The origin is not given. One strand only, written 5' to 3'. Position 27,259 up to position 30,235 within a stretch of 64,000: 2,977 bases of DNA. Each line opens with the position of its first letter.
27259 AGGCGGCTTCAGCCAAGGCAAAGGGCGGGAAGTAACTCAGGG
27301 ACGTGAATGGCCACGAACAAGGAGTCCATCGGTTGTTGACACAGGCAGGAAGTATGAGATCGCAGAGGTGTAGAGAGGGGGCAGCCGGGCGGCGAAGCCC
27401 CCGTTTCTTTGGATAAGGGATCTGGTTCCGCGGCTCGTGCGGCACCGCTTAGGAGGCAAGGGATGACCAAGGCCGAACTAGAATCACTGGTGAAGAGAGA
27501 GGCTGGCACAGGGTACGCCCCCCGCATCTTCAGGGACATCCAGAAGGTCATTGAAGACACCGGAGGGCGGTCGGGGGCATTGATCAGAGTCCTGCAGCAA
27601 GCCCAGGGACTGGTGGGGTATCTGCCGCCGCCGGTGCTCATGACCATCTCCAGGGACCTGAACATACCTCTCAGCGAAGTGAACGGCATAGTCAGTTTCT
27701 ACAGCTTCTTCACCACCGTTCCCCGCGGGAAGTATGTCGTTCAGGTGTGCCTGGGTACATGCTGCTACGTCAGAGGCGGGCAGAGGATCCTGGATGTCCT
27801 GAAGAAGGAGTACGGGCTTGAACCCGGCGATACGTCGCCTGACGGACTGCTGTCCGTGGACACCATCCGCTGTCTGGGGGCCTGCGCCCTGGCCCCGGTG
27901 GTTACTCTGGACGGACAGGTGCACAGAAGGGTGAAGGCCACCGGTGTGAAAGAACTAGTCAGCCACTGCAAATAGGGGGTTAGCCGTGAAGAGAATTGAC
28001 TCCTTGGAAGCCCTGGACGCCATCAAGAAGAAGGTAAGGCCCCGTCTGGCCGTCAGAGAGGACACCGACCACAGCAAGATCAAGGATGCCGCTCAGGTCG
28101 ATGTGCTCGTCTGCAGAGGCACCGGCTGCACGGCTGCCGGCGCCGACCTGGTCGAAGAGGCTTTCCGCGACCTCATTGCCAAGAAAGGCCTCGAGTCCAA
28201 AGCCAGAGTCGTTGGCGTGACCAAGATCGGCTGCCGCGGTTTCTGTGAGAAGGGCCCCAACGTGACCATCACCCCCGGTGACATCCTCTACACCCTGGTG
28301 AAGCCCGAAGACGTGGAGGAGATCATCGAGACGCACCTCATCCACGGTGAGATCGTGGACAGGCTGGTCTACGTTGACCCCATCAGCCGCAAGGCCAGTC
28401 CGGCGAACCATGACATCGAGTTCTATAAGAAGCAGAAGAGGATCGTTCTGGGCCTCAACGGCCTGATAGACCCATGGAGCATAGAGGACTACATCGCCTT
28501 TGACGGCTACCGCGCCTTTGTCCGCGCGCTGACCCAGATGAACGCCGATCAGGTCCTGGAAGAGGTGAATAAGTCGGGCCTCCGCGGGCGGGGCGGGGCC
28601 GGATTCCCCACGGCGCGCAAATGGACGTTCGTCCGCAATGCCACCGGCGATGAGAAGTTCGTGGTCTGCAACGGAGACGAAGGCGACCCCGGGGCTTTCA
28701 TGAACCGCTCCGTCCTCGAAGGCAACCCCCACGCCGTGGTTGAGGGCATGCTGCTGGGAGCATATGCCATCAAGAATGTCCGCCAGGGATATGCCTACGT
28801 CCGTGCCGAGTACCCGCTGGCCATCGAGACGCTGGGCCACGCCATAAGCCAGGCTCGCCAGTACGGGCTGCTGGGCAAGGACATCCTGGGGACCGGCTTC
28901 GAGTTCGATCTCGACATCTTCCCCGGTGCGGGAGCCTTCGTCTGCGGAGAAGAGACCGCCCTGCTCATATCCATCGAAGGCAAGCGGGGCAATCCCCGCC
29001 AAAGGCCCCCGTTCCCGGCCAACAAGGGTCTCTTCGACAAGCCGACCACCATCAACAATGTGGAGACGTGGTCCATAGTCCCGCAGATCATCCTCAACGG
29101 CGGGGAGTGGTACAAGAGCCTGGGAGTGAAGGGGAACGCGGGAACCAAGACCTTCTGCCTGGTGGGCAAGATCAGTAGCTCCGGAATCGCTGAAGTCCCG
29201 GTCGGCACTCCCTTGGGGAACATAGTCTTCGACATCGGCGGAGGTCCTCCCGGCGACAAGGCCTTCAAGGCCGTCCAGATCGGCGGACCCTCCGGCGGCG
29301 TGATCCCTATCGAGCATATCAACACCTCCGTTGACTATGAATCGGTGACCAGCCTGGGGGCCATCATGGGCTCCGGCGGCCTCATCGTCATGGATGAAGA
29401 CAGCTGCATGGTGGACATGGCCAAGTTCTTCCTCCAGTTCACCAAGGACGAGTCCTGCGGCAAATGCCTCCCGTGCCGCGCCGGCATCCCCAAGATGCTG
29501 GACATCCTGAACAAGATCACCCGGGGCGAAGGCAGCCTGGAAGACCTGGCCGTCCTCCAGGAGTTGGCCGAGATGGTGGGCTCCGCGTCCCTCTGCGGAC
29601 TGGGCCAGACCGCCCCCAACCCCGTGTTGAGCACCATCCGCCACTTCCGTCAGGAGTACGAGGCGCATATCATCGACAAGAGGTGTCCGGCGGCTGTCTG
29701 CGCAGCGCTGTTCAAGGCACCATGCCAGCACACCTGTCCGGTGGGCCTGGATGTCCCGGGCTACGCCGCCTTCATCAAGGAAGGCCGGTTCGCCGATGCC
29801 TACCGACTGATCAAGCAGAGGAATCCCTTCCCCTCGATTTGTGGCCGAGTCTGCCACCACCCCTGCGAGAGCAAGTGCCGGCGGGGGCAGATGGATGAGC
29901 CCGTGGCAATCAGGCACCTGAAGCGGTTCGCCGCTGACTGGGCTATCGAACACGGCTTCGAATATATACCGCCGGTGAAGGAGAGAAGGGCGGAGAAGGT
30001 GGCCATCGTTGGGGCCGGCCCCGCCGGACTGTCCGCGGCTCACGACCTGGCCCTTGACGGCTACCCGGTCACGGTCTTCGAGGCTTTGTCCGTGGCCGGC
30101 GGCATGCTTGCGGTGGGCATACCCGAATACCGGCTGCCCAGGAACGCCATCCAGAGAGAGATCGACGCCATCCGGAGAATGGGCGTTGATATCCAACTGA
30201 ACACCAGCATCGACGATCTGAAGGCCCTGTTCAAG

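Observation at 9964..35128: About 25-kb redox island: three distinct cytoplasmic H2/bifurcation modules interleaved with three two-component systems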

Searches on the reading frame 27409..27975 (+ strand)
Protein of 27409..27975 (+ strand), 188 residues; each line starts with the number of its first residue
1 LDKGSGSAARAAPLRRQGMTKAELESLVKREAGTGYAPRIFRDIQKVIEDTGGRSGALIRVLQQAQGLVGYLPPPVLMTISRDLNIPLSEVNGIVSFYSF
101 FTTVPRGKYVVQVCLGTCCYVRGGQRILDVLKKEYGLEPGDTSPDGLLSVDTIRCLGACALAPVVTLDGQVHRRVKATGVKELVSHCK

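Call 5: search_protein_families(library=pfam, proteins=[window:27409-27975:+])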
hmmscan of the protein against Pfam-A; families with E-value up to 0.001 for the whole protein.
window:27409-27975:+ (188 aa): 1 family
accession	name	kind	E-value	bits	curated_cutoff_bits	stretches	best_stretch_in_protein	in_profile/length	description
PF01257.25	2Fe-2S_thioredx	-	2.7e-43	147.7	24.8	1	44-187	1-144/145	Thioredoxin-like [2Fe-2S] ferredoxin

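Call 63: search_solved_structures(query=window:27463-27975:+, max_evalue=1e-12)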
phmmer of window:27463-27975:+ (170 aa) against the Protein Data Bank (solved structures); distinct sequences matched with E-value up to 1e-12: 52.
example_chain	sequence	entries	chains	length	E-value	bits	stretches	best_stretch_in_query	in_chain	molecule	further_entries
7q4v_C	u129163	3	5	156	2.4e-35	125.1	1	30-159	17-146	Iron hydrogenase HydC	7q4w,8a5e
7t2r_C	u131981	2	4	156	4.5e-35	124.3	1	24-162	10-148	NiFe hydrogenase subunit C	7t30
7p5h_C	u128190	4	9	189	7e-33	117.1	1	20-167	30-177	Fe-hydrogenase, subunit gamma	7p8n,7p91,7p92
9n5u_C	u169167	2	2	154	3.4e-32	114.9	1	38-168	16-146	NfnC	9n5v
8a6t_C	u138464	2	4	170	3.7e-32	114.8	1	21-166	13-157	Electron bifurcating hydrogenase subunit HydC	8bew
8oh5_A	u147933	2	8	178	1.5e-30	109.5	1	26-166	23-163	NAD-dependent formate dehydrogenase gamma subunit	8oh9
9bov_C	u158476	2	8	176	1.4e-27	99.9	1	27-166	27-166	NADH dehydrogenase (Ubiquinone), 24 kDa subunit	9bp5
9mqx_C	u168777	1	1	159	2.7e-25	92.4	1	40-164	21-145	NADH:ubiquinone oxidoreductase 24 kD subunit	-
6q9c_A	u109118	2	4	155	1.8e-24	89.7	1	36-164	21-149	NADH-quinone oxidoreductase subunit E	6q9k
5xtb_O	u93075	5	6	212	1.9e-24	89.7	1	18-169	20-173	NADH dehydrogenase [ubiquinone] flavoprotein 2, mitochondrial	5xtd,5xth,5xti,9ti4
6hl2_A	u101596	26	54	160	1.9e-24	89.7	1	36-164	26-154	NADH-quinone oxidoreductase subunit E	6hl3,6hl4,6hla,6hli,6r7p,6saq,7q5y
9cwt_O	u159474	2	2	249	2.5e-24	89.3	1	18-169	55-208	NADH dehydrogenase [ubiquinone] flavoprotein 2, mitochondrial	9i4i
2fug_2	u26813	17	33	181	2.5e-24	89.3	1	34-152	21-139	NADH-quinone oxidoreductase chain 2 | NADH-QUINONE OXIDOREDUCTASE SUBUNIT 2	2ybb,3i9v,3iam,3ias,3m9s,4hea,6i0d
9he5_A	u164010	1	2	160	3.7e-24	88.7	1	36-164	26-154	NADH-quinone oxidoreductase subunit E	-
9heg_A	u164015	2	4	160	5e-24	88.3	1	36-161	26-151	NADH-quinone oxidoreductase subunit E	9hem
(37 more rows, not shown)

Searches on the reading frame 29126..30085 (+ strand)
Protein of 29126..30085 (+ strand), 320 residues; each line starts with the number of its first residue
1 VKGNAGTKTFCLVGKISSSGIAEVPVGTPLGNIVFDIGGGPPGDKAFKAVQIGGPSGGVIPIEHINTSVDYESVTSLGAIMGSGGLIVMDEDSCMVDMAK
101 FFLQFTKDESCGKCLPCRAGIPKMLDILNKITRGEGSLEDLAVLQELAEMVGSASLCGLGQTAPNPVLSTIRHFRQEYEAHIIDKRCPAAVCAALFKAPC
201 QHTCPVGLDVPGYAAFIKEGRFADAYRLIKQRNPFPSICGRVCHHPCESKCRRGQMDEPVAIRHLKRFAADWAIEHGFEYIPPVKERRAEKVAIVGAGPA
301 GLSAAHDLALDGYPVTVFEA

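Call 34: search_solved_structures(query=window:29126-30085:+, max_evalue=1e-10, show_alignments=3)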
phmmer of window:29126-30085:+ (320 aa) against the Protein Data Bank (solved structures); distinct sequences matched with E-value up to 1e-10: 72 (the best 60 are shown).
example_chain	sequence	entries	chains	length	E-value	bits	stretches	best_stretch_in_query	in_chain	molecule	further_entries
7t2r_B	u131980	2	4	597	3.9e-80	272.9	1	4-198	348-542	NiFe hydrogenase subunit B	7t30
7q4w_B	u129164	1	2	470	8.8e-76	258.6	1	4-197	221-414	Iron hydrogenase HydB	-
7q4v_B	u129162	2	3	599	2.1e-75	257.4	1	4-197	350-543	Iron hydrogenase HydB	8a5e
8a6t_B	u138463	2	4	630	2.2e-75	257.3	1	4-196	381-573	Electron bifurcating hydrogenase subunit HydB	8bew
9bov_B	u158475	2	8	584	3.1e-75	256.8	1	4-197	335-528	NADH dehydrogenase (Quinone)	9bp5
8oh5_B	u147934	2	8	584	3.2e-75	256.8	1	4-197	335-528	NAD-reducing hydrogenase subunit HoxF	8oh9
9n5u_B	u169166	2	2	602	3.2e-73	250.2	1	4-197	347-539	NfnB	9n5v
9mqx_B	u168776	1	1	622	1.9e-68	234.5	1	3-205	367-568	NADH:ubiquinone oxidoreductase, NADH-binding (51 kD) subunit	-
7p5h_B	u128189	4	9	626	6.4e-58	199.9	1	4-197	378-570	Fe-hydrogenase, subunit beta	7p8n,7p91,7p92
6vw7_B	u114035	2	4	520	2.8e-36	128.8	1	4-178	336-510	NAD-dependent formate dehydrogenase beta subunit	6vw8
4ylf_B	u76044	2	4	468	2.1e-34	122.6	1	189-320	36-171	Dihydropyrimidine dehydrogenase subunit A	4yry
9bov_A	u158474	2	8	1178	3.9e-32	115.2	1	197-320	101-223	Molybdopterin oxidoreductase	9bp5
8e9g_F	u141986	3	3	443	1.3e-31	113.5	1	6-190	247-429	NADH-quinone oxidoreductase subunit F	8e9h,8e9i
8oh5_C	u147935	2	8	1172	2.1e-31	112.7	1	197-320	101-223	Formate dehydrogenase-O, major subunit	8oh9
6tg9_B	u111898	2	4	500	8.2e-31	110.8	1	5-178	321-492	Formate dehydrogenase subunit beta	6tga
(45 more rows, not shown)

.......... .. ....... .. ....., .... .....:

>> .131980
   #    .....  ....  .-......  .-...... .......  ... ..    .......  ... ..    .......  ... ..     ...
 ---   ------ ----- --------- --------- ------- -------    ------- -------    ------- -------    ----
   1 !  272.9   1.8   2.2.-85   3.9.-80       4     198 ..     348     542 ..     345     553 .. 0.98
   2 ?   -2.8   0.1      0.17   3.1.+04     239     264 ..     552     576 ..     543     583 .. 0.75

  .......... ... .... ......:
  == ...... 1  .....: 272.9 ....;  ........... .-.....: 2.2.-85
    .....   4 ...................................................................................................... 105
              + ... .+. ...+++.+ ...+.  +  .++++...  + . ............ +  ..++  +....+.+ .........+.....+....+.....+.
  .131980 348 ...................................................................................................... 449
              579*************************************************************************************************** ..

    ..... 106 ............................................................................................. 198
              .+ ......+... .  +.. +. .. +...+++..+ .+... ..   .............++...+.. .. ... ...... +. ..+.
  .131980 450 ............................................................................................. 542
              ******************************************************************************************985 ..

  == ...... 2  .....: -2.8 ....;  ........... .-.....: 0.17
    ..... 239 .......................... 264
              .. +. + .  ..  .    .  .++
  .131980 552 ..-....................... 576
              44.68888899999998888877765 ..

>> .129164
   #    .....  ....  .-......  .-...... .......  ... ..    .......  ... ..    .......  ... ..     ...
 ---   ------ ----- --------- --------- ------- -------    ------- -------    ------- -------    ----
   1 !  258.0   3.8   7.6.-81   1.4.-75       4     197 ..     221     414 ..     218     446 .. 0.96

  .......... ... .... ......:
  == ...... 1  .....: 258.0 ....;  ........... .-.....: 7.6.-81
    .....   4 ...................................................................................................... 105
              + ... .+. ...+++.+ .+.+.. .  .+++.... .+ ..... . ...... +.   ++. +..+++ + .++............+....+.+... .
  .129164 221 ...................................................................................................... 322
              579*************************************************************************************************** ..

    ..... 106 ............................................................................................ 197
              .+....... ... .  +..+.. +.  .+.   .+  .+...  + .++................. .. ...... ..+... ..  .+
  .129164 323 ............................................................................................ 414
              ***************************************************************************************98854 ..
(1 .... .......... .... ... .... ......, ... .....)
